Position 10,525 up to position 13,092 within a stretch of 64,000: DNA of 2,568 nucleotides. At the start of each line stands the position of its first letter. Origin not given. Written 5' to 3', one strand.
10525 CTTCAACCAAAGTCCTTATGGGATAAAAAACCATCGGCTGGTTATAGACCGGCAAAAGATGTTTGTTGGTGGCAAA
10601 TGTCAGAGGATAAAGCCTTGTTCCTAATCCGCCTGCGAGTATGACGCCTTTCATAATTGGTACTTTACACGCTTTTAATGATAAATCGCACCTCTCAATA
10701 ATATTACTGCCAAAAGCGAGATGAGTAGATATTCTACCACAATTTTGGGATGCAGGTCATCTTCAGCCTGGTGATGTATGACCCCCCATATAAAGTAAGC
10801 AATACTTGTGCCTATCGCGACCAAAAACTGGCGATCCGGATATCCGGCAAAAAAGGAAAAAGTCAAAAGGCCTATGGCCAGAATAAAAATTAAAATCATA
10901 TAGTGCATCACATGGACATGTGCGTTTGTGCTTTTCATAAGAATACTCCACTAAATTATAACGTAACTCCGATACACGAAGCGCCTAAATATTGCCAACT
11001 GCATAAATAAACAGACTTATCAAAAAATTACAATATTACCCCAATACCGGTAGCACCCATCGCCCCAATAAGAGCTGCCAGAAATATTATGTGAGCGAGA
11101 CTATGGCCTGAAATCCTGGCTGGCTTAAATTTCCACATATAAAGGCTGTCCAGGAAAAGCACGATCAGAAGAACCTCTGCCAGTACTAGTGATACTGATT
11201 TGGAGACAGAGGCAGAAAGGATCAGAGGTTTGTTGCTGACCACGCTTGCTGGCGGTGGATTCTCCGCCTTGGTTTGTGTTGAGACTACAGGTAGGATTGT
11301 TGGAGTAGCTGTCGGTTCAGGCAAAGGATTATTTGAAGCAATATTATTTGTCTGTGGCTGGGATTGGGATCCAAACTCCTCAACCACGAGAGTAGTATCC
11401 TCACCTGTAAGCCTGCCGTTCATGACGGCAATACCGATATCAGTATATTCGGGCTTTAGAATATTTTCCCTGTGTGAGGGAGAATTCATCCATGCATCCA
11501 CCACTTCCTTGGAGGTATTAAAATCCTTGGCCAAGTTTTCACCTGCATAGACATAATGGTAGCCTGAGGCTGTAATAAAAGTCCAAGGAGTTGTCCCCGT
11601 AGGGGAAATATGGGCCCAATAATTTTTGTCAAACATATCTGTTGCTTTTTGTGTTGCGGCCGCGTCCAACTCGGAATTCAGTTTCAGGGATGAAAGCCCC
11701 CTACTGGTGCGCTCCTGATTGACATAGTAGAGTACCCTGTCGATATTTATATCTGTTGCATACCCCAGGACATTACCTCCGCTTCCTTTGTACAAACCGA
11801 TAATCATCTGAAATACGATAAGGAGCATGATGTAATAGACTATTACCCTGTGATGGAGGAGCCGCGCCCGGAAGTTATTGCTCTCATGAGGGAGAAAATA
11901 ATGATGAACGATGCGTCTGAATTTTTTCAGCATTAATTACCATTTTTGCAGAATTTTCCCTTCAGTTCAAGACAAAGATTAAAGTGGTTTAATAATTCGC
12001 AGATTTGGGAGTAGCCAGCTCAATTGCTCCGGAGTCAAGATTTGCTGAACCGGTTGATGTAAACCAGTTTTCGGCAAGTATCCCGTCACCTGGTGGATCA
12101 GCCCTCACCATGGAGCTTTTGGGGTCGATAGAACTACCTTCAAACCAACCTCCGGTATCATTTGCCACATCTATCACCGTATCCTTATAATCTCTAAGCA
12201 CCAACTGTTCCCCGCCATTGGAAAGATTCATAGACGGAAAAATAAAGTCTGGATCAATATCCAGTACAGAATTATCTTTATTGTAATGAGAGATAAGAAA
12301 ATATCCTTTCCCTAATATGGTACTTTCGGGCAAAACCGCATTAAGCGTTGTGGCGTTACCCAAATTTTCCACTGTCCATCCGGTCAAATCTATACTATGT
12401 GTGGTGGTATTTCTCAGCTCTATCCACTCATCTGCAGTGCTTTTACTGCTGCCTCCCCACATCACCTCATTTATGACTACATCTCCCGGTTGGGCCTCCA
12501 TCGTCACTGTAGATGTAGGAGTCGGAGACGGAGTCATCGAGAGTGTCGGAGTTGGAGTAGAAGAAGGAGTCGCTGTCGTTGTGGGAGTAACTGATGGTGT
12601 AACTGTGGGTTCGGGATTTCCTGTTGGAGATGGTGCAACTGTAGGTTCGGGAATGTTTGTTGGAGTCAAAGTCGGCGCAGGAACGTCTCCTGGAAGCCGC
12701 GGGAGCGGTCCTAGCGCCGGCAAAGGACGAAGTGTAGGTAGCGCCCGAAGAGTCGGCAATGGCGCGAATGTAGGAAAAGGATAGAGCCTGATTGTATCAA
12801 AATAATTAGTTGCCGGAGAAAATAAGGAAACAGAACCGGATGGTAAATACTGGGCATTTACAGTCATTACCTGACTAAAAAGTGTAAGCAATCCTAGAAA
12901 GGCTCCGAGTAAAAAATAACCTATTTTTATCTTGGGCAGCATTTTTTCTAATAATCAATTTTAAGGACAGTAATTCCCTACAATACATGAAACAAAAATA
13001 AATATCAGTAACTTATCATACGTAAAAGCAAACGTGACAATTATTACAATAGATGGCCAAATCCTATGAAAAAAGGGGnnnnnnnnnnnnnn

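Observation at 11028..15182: SipW-type signal peptidase with three TasA/camelysin-like cognate substrates plus LTD and CAP surface proteins: a putative surface-fibre/appendage locus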

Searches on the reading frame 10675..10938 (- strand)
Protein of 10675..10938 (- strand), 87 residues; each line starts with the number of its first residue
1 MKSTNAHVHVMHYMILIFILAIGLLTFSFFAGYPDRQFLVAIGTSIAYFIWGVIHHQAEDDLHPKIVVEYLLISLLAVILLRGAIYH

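Call 3: search_protein_families(library=pfam, proteins=[window:10675-10938:-], max_evalue=1)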
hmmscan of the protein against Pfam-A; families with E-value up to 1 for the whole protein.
window:10675-10938:- (87 aa): 1 family
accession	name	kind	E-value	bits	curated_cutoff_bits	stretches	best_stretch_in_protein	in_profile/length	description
PF18900.5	DUF5656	-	0.037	13.8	23.3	1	48-81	206-239/242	Protein of unknown function (DUF5656)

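Call 4: search_protein_families(library=ncbifam, proteins=[window:10675-10938:-], max_evalue=1)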
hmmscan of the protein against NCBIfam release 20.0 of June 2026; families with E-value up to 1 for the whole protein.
window:10675-10938:- (87 aa): 0 families

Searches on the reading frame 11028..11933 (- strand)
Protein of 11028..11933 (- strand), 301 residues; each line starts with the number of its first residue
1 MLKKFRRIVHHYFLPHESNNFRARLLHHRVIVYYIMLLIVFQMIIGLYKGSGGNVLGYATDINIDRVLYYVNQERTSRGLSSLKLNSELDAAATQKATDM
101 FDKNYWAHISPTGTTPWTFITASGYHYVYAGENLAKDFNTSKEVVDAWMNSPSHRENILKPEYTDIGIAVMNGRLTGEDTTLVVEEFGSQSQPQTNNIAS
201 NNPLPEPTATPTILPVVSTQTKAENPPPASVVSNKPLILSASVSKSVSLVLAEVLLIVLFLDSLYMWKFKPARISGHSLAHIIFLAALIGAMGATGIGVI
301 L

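Call 3: search_protein_families(library=pfam, proteins=[window:11028-11933:-], max_evalue=1)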
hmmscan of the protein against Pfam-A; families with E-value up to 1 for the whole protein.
window:11028-11933:- (301 aa): 1 family
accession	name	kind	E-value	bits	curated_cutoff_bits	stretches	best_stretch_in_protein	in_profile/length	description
PF00188.32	CAP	-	3e-21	76.9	21.1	1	68-175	1-107/117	Cysteine-rich secretory protein family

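Call 4: search_protein_families(library=ncbifam, proteins=[window:11028-11933:-], max_evalue=1)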
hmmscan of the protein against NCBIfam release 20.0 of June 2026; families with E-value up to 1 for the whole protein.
window:11028-11933:- (301 aa): 3 families
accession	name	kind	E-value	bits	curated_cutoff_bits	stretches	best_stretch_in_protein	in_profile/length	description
TIGR02909.1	spore_YkwD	subfamily_domain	5.5e-35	120.1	171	1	66-177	7-118/127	uncharacterized protein, YkwD family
NF052539.1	DivAsocLipDalA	equivalog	4.5e-20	72.1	200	1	66-171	50-155/169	divisome-associated lipoprotein DalA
TIGR02640.1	gas_vesic_GvpN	equivalog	0.12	11.9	266.8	1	140-198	71-124/262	gas vesicle protein GvpN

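Call 64: search_protein_families(library=ncbifam, proteins=[L011:6928-7461:+, L011:8065-8643:+], max_evalue=1)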
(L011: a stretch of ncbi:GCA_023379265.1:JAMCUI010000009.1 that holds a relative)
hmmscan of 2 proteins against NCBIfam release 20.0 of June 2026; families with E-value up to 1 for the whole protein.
L011:6928-7461:+ (178 aa): 0 families

L011:8065-8643:+ (193 aa): 0 families

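Call 65: search_protein_families(library=pfam, proteins=[L011:6928-7461:+, L011:8065-8643:+], max_evalue=1)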
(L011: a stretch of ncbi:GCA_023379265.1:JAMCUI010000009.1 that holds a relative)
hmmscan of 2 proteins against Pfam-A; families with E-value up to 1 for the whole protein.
L011:6928-7461:+ (178 aa): 0 families

L011:8065-8643:+ (193 aa): 0 families

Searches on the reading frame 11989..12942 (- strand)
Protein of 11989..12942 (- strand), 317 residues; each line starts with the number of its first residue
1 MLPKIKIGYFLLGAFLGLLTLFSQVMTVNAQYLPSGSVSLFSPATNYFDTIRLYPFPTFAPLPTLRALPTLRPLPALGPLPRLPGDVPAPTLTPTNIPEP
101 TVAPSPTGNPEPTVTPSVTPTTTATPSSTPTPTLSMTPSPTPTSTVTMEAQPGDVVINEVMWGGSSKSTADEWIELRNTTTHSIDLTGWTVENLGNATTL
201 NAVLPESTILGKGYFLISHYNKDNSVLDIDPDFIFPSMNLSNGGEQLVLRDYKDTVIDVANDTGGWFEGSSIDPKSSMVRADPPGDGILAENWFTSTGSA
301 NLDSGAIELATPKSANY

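Call 3: search_protein_families(library=pfam, proteins=[window:11989-12942:-], max_evalue=1)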
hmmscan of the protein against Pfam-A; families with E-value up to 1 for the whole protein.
window:11989-12942:- (317 aa): 1 family
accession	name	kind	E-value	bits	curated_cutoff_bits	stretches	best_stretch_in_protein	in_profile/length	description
PF00932.25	LTD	-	3.1e-15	56.9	34.3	1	150-259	3-104/109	Lamin Tail Domain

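Call 4: search_protein_families(library=ncbifam, proteins=[window:11989-12942:-], max_evalue=1)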
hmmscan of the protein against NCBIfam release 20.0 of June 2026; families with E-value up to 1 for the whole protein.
window:11989-12942:- (317 aa): 1 family
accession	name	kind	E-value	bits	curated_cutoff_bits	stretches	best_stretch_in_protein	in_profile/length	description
NF033680.1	exonuc_ExeM-GG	exception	0.0013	16.8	1300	1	153-261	24-128/884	extracellular exonuclease ExeM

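Call 64: search_protein_families(library=ncbifam, proteins=[L011:6928-7461:+, L011:8065-8643:+], max_evalue=1)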
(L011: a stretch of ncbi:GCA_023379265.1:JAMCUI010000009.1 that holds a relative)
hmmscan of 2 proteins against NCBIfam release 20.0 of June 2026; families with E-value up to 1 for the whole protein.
L011:6928-7461:+ (178 aa): 0 families

L011:8065-8643:+ (193 aa): 0 families

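Call 65: search_protein_families(library=pfam, proteins=[L011:6928-7461:+, L011:8065-8643:+], max_evalue=1)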
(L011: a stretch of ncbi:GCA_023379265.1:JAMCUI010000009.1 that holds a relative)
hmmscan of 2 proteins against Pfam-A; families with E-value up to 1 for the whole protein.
L011:6928-7461:+ (178 aa): 0 families

L011:8065-8643:+ (193 aa): 0 families
